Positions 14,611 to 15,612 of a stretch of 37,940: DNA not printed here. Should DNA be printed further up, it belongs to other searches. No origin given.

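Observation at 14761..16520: ThiC-family enzyme translationally coupled to an IPT/Tzs-like isopentenyltransferase: candidate undescribed nucleotide-derived metabolite or signal pathway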

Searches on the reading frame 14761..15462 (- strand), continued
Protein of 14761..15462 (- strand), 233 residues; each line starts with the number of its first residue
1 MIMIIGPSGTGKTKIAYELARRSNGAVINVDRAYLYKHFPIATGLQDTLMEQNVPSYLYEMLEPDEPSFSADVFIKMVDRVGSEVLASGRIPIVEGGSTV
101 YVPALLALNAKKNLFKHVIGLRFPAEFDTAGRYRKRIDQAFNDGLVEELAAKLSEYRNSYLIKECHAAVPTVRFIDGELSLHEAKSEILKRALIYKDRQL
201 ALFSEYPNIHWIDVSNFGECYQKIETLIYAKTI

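Call 31: fold_search(model_id=the predicted structure, library=pdb)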
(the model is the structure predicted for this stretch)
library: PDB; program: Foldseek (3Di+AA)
matches with E <= 10: 1240; with E <= 0.001: 28
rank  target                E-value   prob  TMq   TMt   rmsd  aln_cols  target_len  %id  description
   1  3exa_B                9.2e-16  1.00  0.87  0.68   6.9       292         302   22  Crystal structure of the full-length tRNA isopentenylpyrophosphate transferase (BH2366) from Bacillus halodurans, Nort (released 2008-11-11)
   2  2qgn                  1.2e-15  1.00  0.87  0.83   3.2       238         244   26  Crystal structure of tRNA isopentenylpyrophosphate transferase (BH2366) from Bacillus halodurans, Northeast Structural G (released 2007-07-17)
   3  3d3q_B                4.6e-15  1.00  0.86  0.67   5.4       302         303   21  Crystal structure of tRNA delta(2)-isopentenylpyrophosphate transferase (SE0981) from Staphylococcus epidermidis. Nort (released 2008-07-15)
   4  3exa_A                6.2e-15  1.00  0.86  0.67   9.5       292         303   23  Crystal structure of the full-length tRNA isopentenylpyrophosphate transferase (BH2366) from Bacillus halodurans, Nort (released 2008-11-11)
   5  3d3q_A                8.3e-15  1.00  0.87  0.67   5.6       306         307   20  Crystal structure of tRNA delta(2)-isopentenylpyrophosphate transferase (SE0981) from Staphylococcus epidermidis. Nort (released 2008-07-15)
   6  2zm5_A                1.1e-14  1.00  0.85  0.66   7.2       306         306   18  Crystal structure of tRNA modification enzyme MiaA in the complex with tRNA(Phe) (released 2009-04-14)
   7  3crm                  1.3e-14  1.00  0.82  0.81   2.9       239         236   26  Structure of tRNA Dimethylallyltransferase: RNA Modification through a Channel (released 2008-04-29)
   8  3foz_A                1.1e-13  1.00  0.84  0.65   6.3       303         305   18  Structure of E. coli Isopentenyl-tRNA transferase in complex with E. coli tRNA(Phe) (released 2009-01-20)
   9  3foz_B                1.8e-13  1.00  0.82  0.64   6.8       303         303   17  Structure of E. coli Isopentenyl-tRNA transferase in complex with E. coli tRNA(Phe) (released 2009-01-20)
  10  3eph_A                2.1e-10  1.00  0.80  0.48   6.5       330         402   16  Crystallographic snapshots of eukaryotic dimethylallyltransferase acting on tRNA: Insight into tRNA recognition and re (released 2008-11-04)
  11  3a8t                  3.5e-10  1.00  0.77  0.63   6.4       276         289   18  Plant adenylate isopentenyltransferase in complex with ATP (released 2009-12-29)
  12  2ze5                  5.3e-08  1.00  0.69  0.71   3.6       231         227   21  Crystal Structure of adenosine phosphate-isopentenyltransferase (released 2008-02-05)
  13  2ze7                  8.0e-08  1.00  0.66  0.68   4.0       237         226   22  Crystal Structure of adenosine phosphate-isopentenyltransferase complexed with zinc ion and substrate analog, DMASPP (released 2008-02-05)
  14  2ar7_A                1.2e-04  1.00  0.44  0.46  11.0       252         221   14  Crystal structure of human adenylate kinase 4, AK4 (released 2005-12-06)
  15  1uky                  2.2e-04  1.00  0.43  0.49   9.3       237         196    9  SUBSTRATE SPECIFICITY AND ASSEMBLY OF CATALYTIC CENTER DERIVED FROM TWO STRUCTURES OF LIGATED URIDYLATE KINASE (released 1995-01-26)
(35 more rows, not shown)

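Call 51: search_protein_families(library=phrogs, proteins=[window:14761-15462:-], max_evalue=0.001)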
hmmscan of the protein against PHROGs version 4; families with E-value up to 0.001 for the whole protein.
window:14761-15462:- (233 aa): 1 family
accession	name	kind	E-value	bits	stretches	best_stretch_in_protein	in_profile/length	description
phrog_296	-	integration and excision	0.00026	20.8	1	1-50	320-359/626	DNA transposition protein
